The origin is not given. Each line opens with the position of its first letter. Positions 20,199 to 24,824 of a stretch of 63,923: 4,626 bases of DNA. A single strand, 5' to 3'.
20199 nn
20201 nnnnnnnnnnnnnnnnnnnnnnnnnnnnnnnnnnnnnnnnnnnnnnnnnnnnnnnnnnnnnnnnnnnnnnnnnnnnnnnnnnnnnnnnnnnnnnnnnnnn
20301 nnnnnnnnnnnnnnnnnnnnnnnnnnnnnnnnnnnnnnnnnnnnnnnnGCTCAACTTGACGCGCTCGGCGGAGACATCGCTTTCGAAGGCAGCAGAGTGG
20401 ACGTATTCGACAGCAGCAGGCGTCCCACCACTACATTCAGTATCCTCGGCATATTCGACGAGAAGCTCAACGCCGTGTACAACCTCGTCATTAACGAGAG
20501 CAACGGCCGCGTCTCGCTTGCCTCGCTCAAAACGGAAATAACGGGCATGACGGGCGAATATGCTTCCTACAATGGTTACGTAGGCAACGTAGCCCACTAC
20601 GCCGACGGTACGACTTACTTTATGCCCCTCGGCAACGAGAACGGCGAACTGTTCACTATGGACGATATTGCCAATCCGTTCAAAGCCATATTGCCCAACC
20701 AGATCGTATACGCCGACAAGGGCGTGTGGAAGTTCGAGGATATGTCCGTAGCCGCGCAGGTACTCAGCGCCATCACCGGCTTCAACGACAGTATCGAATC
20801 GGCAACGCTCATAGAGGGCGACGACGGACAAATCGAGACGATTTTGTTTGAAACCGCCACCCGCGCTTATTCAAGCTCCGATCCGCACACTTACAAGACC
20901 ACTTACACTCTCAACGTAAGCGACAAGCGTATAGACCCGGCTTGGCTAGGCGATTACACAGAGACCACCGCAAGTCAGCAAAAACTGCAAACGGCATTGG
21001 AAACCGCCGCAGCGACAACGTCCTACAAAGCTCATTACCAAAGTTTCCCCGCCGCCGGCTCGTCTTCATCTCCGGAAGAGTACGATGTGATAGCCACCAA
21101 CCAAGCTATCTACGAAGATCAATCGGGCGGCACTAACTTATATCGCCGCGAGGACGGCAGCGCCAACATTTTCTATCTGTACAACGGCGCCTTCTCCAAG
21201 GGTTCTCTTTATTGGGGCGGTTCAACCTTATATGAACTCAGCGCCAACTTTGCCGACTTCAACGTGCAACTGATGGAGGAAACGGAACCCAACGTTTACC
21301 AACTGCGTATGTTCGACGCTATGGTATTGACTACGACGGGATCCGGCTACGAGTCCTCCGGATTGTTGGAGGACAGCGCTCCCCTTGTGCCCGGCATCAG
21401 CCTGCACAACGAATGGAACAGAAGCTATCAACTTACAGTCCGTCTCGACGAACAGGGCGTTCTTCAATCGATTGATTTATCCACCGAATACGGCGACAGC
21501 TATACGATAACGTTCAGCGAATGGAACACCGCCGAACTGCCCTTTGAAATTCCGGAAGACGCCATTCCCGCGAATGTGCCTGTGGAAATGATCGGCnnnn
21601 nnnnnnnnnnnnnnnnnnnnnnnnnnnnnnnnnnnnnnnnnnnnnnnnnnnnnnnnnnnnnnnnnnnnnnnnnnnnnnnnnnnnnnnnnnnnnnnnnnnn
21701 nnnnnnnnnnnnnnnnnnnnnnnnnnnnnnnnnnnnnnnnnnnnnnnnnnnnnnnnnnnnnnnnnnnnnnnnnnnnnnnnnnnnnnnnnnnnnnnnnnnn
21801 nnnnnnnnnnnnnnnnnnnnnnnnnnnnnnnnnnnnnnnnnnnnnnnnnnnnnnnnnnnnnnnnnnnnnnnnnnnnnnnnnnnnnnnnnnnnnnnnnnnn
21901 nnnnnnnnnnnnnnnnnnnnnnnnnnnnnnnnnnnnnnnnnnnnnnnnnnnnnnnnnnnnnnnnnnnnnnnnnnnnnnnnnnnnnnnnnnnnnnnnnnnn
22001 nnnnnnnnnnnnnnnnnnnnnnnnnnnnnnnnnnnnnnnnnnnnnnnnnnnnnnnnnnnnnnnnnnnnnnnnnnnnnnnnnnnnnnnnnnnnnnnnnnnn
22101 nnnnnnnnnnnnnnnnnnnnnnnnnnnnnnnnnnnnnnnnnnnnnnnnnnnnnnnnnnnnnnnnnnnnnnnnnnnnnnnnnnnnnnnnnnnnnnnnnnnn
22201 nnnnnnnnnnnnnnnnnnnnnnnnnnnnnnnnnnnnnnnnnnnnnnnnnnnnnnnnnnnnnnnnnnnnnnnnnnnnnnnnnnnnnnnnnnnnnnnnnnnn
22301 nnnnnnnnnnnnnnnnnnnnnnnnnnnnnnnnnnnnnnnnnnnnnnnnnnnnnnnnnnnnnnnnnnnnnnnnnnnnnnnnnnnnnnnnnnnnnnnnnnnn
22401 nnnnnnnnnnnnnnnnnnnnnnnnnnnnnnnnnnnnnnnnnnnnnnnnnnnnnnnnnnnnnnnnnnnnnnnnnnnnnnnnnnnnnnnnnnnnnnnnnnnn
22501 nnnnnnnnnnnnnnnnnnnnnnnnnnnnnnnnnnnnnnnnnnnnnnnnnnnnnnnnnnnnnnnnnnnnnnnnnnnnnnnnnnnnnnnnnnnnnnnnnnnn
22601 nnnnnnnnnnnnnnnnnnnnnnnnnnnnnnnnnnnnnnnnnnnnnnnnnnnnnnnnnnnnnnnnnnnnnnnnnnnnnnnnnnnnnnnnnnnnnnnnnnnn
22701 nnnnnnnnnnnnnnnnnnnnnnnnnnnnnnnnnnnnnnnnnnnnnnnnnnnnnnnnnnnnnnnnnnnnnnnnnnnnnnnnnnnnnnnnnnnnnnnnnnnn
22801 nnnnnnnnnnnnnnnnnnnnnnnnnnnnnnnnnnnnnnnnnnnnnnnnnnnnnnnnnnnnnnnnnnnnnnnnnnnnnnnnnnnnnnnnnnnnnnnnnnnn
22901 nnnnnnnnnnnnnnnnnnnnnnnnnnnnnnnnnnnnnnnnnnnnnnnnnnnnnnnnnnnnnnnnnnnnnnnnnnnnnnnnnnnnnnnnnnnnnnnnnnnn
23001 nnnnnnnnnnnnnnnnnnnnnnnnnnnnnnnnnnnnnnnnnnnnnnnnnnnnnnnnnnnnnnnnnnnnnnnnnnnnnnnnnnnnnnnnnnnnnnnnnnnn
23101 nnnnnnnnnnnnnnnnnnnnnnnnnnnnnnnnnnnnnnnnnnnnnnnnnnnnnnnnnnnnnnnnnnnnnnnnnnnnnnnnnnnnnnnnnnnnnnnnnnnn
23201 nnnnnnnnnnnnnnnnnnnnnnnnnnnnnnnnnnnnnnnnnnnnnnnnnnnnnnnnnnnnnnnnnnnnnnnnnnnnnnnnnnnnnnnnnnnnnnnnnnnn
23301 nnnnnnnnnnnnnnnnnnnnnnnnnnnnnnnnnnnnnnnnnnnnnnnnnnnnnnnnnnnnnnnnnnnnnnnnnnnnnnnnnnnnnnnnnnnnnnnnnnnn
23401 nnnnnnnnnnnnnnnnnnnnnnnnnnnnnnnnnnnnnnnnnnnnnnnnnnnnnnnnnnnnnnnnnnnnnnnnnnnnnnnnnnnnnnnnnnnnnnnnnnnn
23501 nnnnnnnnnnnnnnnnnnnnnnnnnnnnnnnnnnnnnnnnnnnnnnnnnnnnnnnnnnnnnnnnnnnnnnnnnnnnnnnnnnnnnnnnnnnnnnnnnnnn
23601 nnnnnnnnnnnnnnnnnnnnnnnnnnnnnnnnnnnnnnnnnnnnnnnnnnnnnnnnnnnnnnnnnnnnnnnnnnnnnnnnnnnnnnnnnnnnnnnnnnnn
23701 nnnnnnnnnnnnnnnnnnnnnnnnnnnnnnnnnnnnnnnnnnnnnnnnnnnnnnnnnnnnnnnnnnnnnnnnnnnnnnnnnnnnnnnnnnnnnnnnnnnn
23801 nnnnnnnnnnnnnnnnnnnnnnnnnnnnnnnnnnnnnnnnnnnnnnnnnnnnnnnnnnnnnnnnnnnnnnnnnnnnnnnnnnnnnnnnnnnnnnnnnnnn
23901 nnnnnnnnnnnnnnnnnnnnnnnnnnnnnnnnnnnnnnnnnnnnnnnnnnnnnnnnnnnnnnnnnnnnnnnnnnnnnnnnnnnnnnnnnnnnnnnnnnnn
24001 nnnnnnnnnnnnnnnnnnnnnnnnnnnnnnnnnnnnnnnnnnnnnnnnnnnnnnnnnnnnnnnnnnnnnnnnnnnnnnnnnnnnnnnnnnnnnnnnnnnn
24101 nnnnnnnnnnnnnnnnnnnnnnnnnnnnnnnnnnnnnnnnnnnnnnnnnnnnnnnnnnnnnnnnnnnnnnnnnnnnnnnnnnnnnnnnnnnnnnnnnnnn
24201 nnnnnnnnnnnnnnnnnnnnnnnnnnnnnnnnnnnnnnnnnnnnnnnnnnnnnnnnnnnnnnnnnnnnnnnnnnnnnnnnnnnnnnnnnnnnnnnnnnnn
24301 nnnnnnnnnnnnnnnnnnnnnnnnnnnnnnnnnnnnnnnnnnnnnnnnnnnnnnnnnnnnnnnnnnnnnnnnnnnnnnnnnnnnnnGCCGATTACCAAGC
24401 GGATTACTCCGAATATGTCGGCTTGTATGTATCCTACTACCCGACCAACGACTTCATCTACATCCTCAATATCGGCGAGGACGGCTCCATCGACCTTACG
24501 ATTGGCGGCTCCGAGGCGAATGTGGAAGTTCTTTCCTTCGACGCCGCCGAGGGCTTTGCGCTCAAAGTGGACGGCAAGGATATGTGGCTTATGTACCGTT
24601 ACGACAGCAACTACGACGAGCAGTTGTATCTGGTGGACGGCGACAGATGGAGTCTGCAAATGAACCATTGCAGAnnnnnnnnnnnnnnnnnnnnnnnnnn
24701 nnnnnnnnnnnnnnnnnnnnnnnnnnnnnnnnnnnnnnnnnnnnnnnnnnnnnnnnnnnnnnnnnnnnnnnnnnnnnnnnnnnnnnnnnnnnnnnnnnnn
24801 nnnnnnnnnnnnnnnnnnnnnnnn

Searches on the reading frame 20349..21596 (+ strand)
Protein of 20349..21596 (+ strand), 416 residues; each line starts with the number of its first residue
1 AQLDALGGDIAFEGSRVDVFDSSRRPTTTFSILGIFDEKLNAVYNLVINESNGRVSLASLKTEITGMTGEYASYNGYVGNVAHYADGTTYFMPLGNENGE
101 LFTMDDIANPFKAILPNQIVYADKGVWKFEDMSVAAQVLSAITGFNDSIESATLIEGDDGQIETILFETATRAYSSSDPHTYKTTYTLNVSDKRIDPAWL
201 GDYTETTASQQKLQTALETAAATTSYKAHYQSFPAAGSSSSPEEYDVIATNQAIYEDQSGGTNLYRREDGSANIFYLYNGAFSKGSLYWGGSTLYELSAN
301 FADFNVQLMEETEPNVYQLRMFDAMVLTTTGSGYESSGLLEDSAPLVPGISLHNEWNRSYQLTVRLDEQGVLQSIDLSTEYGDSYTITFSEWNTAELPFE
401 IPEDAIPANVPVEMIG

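Call 98: predict_structure(alignment_id=A2)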
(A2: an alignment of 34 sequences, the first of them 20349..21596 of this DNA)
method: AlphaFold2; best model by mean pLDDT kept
length: 416 residues; sequences in the alignment: 34
mean_pLDDT: 89.1   pTM: 0.87
mean pLDDT of the five models: 89.1, 88.5, 88.0, 87.7, 87.7
residues with pLDDT >= 90: 280; 70-90: 104; 50-70: 22; < 50: 10
segments of 3 or more residues with pLDDT < 50: 329-332, 411-416
pLDDT, mean of each block of 10 residues (from residue 1): 88 98 92 97 95 89 82 85 91 90 94 94 97 97 95 97 98 92 98 96 95 97 97 91 95 89 87 85 78 87 92 96 71 55 77 76 96 94 93 95 70 44
secondary structure, 60 per line:
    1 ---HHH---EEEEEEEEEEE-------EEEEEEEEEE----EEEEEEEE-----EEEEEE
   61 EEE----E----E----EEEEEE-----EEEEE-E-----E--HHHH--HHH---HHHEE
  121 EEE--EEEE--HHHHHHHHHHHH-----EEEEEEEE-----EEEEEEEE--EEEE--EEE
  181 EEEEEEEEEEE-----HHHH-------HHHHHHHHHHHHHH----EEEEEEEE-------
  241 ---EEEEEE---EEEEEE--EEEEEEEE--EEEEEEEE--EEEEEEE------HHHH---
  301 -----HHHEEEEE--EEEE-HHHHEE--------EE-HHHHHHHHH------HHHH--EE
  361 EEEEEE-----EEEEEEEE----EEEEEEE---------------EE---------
elements in order: E10-20 E28-37 E42-49 E55-63 E78-83 E89-93 H104-107 E119-123 E126-129 H132-143 E149-156 E162-169 E172-175 E178-191 H197-200 H208-221 E226-233 E244-249 E253-258 E261-268 E271-278 E281-287 H294-297 E309-313 E316-319 H321-324 H338-346 H353-356 E359-366 E372-379 E384-390

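Call 100: fold_search(model_id=the predicted structure, library=pdb)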
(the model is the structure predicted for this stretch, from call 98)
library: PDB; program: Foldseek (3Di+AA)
matches with E <= 10: 1149; with E <= 0.001: 43
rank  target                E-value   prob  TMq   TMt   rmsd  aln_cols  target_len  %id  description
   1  4ki3_D                1.5e-06  1.00  0.27  0.51   6.5       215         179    8  1.70 Angstrom resolution crystal structure of outer-membrane lipoprotein carrier protein (lolA) from Yersinia pestis C (released 2013-05-15)
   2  4ki3_G                1.8e-06  1.00  0.26  0.50   6.5       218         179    9  1.70 Angstrom resolution crystal structure of outer-membrane lipoprotein carrier protein (lolA) from Yersinia pestis C (released 2013-05-15)
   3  4ki3_I                3.3e-06  1.00  0.27  0.51   6.3       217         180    9  1.70 Angstrom resolution crystal structure of outer-membrane lipoprotein carrier protein (lolA) from Yersinia pestis C (released 2013-05-15)
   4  6f3z_B                3.7e-06  1.00  0.28  0.53   6.2       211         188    8  Complex of E. coli LolA and periplasmic domain of LolC (released 2018-07-25)
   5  4ki3_H                3.9e-06  1.00  0.27  0.53   6.5       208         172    8  1.70 Angstrom resolution crystal structure of outer-membrane lipoprotein carrier protein (lolA) from Yersinia pestis C (released 2013-05-15)
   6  4ki3_A                4.6e-06  1.00  0.27  0.52   6.3       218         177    9  1.70 Angstrom resolution crystal structure of outer-membrane lipoprotein carrier protein (lolA) from Yersinia pestis C (released 2013-05-15)
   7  2w7q_A                4.6e-06  1.00  0.25  0.44   7.8       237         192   12  Structure of Pseudomonas aeruginosa LolA (released 2009-12-29)
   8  7z6w                  5.7e-06  1.00  0.27  0.48   6.7       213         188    8  Complex of E. coli LolA and lipoprotein (released 2022-09-07)
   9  2zpc                  6.6e-06  1.00  0.25  0.46   6.7       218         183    9  Crystal structure of the R43L mutant of LolA in the closed form (released 2008-08-05)
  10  8v1k_A                7.8e-06  1.00  0.26  0.50   6.6       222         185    7  Crystal structure of outer membrane lipoprotein carrier protein (LolA) from Francisella tularensis (released 2023-11-29)
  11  4ki3_B                7.8e-06  1.00  0.26  0.51   6.7       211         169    8  1.70 Angstrom resolution crystal structure of outer-membrane lipoprotein carrier protein (lolA) from Yersinia pestis C (released 2013-05-15)
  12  4ki3_K                9.2e-06  1.00  0.26  0.52   6.4       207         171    7  1.70 Angstrom resolution crystal structure of outer-membrane lipoprotein carrier protein (lolA) from Yersinia pestis C (released 2013-05-15)
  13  1ua8                  1.1e-05  1.00  0.24  0.47   6.6       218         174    8  Crystal structure of the lipoprotein localization factor, LolA (released 2003-07-15)
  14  7arm_A                1.2e-05  1.00  0.25  0.48   6.6       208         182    7  LolCDE in complex with lipoprotein and LolA (released 2021-04-07)
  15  4ki3_L                1.7e-05  1.00  0.26  0.50   6.2       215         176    8  1.70 Angstrom resolution crystal structure of outer-membrane lipoprotein carrier protein (lolA) from Yersinia pestis C (released 2013-05-15)
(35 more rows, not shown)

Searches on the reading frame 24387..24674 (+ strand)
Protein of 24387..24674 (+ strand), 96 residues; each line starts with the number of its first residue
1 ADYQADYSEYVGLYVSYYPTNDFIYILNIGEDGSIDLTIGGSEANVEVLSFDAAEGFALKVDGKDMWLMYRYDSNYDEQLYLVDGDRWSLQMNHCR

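Call 62: predict_structure(alignment_id=A1)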
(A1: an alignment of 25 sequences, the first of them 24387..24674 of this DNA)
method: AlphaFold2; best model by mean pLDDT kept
length: 96 residues; sequences in the alignment: 25
mean_pLDDT: 86.2   pTM: 0.74
mean pLDDT of the five models: 86.2, 84.7, 83.2, 83.1, 82.7
residues with pLDDT >= 90: 47; 70-90: 43; 50-70: 6; < 50: 0
segments of 3 or more residues with pLDDT < 50: none
pLDDT, mean of each block of 10 residues (from residue 1): 82 84 88 93 95 91 92 80 77 74
secondary structure, 60 per line:
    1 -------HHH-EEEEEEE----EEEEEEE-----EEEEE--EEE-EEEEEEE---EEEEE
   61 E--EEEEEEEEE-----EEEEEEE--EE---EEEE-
elements in order: E12-18 E23-29 E35-39 E42-44 E46-52 E56-61 E64-72 E78-84 E92-95

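Call 66: fold_search(model_id=the predicted structure, library=pdb)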
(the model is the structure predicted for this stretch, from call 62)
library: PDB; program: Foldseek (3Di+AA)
matches with E <= 10: 346; with E <= 0.001: 0
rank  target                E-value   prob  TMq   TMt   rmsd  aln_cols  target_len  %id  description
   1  9yx0_A                1.2e-01  0.95  0.50  0.12   6.6        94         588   15  Structure of the 3-methylcrotonyl-coenzyme A carboxylase from Mycobacterium smegmatis (released 2025-11-26)
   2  3n6r_A                1.4e-01  0.96  0.47  0.11   4.7        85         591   18  CRYSTAL STRUCTURE OF the holoenzyme of PROPIONYL-COA CARBOXYLASE (PCC) (released 2010-08-25)
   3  6ybq_H                1.7e-01  0.89  0.47  0.27   7.8       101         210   13  Engineered glycolyl-CoA carboxylase (quintuple mutant) with bound CoA (released 2020-10-28)
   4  2joz_MODEL_1_A        1.8e-01  0.85  0.48  0.36  11.0       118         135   12  Solution NMR structure of protein yxeF, Northeast Structural Genomics Consortium target Sr500a (released 2007-05-15)
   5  3n6r_G                1.9e-01  0.94  0.47  0.10   4.7        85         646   18  CRYSTAL STRUCTURE OF the holoenzyme of PROPIONYL-COA CARBOXYLASE (PCC) (released 2010-08-25)
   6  8j4z_B                2.1e-01  0.69  0.39  0.10   5.7        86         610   13  Human 3-methylcrotonyl-CoA carboxylase in BCCP-CTS state with substrate (released 2024-04-24)
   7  7ybu_A                2.7e-01  0.85  0.47  0.10   6.0        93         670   14  Human propionyl-coenzyme A carboxylase (released 2023-07-05)
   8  9tqg_L                2.7e-01  0.82  0.44  0.38   4.9        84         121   11  L. pneumophila 3-methylcrotonyl-CoA carboxylase A1B6 (released 2026-01-14)
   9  8zuz_A                3.0e-01  0.89  0.48  0.10   4.3        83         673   11  Structure of G131R-hPCC BCCP-BC Conformation (released 2025-11-19)
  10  6ybp_J                3.5e-01  0.69  0.46  0.19   7.6       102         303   14  Propionyl-CoA carboxylase of Methylorubrum extorquens with bound CoA (released 2020-10-28)
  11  1ba7_B                3.7e-01  0.18  0.25  0.17  10.7       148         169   14  SOYBEAN TRYPSIN INHIBITOR (released 1998-06-17)
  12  8jxm_F                4.5e-01  0.54  0.39  0.10   5.6        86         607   13  Human 3-methylcrotonyl-CoA carboxylase in BCCP-H2 state with MCoA (released 2024-07-03)
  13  8jxl_C                4.5e-01  0.54  0.39  0.10   5.6        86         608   13  Human 3-methylcrotonyl-CoA carboxylase in MCCU state with MCoA (released 2024-07-03)
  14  8j78_C                4.8e-01  0.51  0.40  0.10   5.6        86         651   13  Human 3-methylcrotonyl-CoA carboxylase in BCCP-H2 state (released 2024-05-08)
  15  8pn7_G                5.0e-01  0.63  0.46  0.26   7.5        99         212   13  Engineered glycolyl-CoA carboxylase (G20R variant) with bound CoA (released 2023-11-29)
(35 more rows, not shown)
